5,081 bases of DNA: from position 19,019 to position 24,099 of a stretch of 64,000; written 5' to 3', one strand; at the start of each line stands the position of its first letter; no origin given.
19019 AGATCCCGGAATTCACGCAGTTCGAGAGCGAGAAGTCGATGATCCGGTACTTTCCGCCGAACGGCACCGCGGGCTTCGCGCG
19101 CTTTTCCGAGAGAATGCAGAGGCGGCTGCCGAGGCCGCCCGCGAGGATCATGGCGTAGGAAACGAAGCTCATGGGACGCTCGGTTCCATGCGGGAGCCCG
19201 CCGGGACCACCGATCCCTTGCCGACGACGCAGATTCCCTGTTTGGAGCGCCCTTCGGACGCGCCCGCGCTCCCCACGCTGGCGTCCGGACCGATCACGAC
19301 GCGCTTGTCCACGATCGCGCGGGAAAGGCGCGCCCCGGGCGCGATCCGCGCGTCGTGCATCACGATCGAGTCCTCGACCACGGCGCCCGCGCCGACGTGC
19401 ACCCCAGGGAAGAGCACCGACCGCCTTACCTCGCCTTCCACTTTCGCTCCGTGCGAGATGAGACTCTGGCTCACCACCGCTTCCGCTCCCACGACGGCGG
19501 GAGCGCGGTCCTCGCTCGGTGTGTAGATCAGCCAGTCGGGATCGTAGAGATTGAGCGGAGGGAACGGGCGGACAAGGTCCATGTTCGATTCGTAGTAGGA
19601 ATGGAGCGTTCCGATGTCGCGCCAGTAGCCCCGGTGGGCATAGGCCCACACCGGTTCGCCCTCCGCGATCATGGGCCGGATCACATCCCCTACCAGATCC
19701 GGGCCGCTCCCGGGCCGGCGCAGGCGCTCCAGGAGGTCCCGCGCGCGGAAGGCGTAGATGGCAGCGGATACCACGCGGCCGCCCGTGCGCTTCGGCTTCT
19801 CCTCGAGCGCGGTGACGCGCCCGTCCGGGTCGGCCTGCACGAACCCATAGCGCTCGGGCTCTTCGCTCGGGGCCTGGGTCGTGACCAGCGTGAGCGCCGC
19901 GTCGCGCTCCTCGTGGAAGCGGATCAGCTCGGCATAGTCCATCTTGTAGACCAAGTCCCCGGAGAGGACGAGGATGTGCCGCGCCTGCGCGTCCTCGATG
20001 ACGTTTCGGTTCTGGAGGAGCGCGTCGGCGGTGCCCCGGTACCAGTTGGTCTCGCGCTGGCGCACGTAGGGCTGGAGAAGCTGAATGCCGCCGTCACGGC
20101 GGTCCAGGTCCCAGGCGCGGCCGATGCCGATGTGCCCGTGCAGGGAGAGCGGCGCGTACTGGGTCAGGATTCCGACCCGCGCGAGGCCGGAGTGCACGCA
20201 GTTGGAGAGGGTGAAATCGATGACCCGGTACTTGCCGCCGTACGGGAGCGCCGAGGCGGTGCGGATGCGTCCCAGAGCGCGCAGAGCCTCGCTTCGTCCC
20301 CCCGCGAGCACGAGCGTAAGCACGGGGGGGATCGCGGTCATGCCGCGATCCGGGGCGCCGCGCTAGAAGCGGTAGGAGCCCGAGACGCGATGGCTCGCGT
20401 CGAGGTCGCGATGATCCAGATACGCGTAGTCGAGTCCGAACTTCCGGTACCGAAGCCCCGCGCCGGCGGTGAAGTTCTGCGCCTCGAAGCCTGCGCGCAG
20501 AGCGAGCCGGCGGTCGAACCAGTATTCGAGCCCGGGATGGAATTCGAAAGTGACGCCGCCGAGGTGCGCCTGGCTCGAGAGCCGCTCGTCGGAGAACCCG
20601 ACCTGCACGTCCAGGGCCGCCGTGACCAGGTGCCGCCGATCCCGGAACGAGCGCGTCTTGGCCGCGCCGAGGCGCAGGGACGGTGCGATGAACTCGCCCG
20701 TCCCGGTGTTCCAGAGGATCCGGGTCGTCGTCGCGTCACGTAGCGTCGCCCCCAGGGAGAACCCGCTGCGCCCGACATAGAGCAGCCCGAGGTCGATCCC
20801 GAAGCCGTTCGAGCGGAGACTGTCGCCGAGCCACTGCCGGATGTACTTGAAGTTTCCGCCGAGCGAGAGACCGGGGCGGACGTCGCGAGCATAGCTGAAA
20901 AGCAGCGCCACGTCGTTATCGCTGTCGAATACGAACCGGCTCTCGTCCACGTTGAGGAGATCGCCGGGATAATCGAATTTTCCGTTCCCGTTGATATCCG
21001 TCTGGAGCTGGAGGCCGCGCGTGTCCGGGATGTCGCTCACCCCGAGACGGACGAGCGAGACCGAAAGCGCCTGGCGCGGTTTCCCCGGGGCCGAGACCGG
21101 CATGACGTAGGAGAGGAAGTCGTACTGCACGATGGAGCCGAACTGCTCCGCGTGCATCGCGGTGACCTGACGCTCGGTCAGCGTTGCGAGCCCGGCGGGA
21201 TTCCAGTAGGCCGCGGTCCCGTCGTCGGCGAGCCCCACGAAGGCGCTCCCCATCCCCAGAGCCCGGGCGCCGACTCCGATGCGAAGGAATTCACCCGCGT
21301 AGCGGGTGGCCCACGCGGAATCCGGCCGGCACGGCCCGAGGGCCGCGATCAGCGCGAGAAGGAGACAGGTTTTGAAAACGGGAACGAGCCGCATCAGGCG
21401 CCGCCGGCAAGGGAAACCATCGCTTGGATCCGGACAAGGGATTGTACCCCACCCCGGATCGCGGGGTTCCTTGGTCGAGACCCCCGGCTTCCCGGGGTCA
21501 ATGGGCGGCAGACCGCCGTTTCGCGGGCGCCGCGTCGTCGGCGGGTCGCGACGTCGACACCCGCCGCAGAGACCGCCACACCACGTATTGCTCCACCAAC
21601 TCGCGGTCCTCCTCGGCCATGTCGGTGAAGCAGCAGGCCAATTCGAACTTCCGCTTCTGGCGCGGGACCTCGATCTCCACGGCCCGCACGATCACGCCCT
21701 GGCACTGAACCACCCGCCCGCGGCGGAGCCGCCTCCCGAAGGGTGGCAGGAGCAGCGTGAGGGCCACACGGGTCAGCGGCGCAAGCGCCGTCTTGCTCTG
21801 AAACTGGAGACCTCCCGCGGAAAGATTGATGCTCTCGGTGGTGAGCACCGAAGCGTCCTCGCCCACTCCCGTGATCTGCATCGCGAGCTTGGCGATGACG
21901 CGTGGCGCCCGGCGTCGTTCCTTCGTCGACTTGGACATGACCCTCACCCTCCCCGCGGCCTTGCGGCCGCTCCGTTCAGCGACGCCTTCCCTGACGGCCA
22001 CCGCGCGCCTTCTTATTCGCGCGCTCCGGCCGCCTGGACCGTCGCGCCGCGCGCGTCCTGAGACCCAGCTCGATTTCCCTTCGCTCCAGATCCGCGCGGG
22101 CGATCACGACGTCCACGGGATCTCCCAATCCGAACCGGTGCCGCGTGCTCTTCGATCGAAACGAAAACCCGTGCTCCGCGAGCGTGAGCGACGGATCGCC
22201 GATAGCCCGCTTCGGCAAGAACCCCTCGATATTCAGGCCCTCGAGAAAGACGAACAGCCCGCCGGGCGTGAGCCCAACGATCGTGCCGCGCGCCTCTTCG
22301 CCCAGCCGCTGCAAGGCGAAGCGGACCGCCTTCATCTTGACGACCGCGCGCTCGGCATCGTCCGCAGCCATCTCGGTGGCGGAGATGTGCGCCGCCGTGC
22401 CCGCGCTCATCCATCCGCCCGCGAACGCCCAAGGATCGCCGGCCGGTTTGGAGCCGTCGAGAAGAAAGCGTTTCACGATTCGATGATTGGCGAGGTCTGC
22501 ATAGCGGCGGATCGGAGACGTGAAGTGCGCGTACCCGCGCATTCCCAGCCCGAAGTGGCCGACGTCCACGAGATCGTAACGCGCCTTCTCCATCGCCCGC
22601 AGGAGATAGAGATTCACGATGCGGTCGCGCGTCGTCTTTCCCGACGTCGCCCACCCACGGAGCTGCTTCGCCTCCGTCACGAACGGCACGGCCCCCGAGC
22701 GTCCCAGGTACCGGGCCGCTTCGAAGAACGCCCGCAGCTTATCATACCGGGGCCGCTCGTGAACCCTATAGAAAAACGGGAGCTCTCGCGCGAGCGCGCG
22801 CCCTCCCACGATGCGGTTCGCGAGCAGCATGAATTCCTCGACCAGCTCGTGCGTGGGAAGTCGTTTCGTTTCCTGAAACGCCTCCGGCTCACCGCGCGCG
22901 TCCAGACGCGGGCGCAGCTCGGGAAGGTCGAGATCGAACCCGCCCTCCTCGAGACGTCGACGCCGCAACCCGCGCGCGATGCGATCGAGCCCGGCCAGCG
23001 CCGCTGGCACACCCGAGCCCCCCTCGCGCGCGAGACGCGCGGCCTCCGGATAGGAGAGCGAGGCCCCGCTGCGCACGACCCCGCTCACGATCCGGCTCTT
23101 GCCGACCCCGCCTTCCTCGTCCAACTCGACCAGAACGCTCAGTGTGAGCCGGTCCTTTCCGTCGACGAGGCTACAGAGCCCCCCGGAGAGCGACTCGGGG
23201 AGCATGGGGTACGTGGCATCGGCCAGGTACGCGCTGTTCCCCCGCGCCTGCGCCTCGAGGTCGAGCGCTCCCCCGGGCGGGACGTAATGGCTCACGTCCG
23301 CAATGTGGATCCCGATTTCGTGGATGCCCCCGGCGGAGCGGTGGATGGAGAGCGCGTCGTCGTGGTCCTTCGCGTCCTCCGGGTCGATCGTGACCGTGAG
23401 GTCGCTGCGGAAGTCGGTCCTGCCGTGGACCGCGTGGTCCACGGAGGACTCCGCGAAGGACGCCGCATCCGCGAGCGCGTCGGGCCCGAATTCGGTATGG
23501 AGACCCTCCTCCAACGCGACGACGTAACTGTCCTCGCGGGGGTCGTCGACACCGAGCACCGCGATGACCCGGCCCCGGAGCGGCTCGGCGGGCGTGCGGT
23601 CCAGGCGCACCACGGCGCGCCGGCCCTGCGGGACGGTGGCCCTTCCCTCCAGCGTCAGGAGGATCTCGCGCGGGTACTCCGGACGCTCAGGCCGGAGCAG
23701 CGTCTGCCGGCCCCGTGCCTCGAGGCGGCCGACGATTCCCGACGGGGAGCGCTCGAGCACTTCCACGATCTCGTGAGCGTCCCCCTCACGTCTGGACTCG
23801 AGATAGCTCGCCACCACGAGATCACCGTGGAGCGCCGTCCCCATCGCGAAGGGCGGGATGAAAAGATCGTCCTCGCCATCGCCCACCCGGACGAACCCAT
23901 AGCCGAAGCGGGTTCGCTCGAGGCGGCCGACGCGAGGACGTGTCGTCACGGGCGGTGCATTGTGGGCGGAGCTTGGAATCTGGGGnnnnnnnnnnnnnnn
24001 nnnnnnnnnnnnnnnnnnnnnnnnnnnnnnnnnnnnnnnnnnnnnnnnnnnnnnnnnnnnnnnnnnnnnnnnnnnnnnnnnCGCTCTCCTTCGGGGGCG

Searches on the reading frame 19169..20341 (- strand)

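Call 45: search_protein_families(library=pfam, proteins=[window:19169-20341:-], max_evalue=0.001)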
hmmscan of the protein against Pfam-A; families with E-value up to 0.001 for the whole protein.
window:19169-20341:- (390 aa): 5 families
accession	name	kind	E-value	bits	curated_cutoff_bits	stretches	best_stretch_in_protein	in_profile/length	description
PF00483.29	NTP_transferase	-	4.2e-48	164.5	21.2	1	9-256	2-242/245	Nucleotidyl transferase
PF24894.1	Hexapep_GlmU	-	6.4e-17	62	23.3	1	287-363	13-90/104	GlmU-like, C-terminal hexapeptide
PF25084.1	LbH_EIF2B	-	1.1e-07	32.3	54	1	283-356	29-105/105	EIF2B subunit epsilon LbH domain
PF25247.1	LbH_GLGC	-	7.7e-06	26.3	27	0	333-382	76-133/135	GLGC left-handed parallel beta-helix domain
PF00132.30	Hexapep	-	0.00033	20.6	27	0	309-340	3-35/36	Bacterial transferase hexapeptide (six repeats)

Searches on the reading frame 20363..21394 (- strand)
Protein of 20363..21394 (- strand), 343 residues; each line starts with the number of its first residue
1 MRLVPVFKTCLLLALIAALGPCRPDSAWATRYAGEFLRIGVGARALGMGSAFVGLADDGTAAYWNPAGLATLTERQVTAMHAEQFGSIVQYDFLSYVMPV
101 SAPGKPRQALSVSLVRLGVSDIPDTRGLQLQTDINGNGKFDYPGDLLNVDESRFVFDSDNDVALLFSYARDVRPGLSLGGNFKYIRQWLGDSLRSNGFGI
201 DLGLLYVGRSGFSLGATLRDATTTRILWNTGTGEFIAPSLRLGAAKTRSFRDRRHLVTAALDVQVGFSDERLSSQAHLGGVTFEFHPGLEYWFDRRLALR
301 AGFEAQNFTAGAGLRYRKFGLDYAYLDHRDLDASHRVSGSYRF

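Call 45: search_protein_families(library=pfam, proteins=[window:20363-21394:-], max_evalue=0.001)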
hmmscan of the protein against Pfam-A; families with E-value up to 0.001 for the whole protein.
window:20363-21394:- (343 aa): 1 family
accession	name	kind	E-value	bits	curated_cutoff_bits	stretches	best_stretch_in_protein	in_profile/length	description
PF03687.19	UPF0164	-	0.00021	20.7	21.4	1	37-98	44-104/325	Uncharacterised protein family (UPF0164)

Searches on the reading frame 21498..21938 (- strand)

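Call 45: search_protein_families(library=pfam, proteins=[window:21498-21938:-], max_evalue=0.001)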
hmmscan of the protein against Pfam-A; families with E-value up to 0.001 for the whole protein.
window:21498-21938:- (146 aa): 1 family
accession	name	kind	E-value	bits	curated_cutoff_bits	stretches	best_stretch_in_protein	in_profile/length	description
PF07238.19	PilZ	-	8e-11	42.6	22.5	1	7-119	1-100/102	PilZ domain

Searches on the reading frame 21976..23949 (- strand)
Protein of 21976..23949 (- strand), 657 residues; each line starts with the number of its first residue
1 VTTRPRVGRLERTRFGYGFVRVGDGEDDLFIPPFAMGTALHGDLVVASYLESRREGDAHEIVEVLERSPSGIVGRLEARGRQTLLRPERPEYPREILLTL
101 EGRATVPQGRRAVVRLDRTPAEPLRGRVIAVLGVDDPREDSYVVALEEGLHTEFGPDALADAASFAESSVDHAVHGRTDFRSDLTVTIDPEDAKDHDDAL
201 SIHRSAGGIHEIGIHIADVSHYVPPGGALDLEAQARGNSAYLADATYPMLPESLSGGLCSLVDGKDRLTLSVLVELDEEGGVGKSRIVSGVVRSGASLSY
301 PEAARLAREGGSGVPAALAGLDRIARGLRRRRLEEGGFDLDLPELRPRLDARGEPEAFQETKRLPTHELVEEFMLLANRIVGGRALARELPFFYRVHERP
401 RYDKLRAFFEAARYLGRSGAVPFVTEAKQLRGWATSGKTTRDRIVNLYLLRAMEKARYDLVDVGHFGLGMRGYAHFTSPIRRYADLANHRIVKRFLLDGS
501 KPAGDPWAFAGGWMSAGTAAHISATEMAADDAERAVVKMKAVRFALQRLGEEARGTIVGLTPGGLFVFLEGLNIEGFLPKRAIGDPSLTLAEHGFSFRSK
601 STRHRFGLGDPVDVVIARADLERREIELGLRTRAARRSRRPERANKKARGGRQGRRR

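Call 45: search_protein_families(library=pfam, proteins=[window:21976-23949:-], max_evalue=0.001)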
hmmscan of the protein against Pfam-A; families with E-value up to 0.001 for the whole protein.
window:21976-23949:- (657 aa): 4 families
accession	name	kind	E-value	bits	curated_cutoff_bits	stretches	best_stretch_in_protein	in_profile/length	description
PF00773.25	RNB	-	2e-93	313.7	29.3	1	177-496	1-324/326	RNB domain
PF08206.17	OB_RNB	-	2.4e-12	46.8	24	1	8-57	1-50/58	Ribonuclease B OB domain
PF17876.7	CSD2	-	1.1e-06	29.1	26.2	0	86-154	3-73/74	Cold shock domain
PF00575.29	S1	-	1.2e-06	29.2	22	1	549-630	4-73/74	S1 RNA binding domain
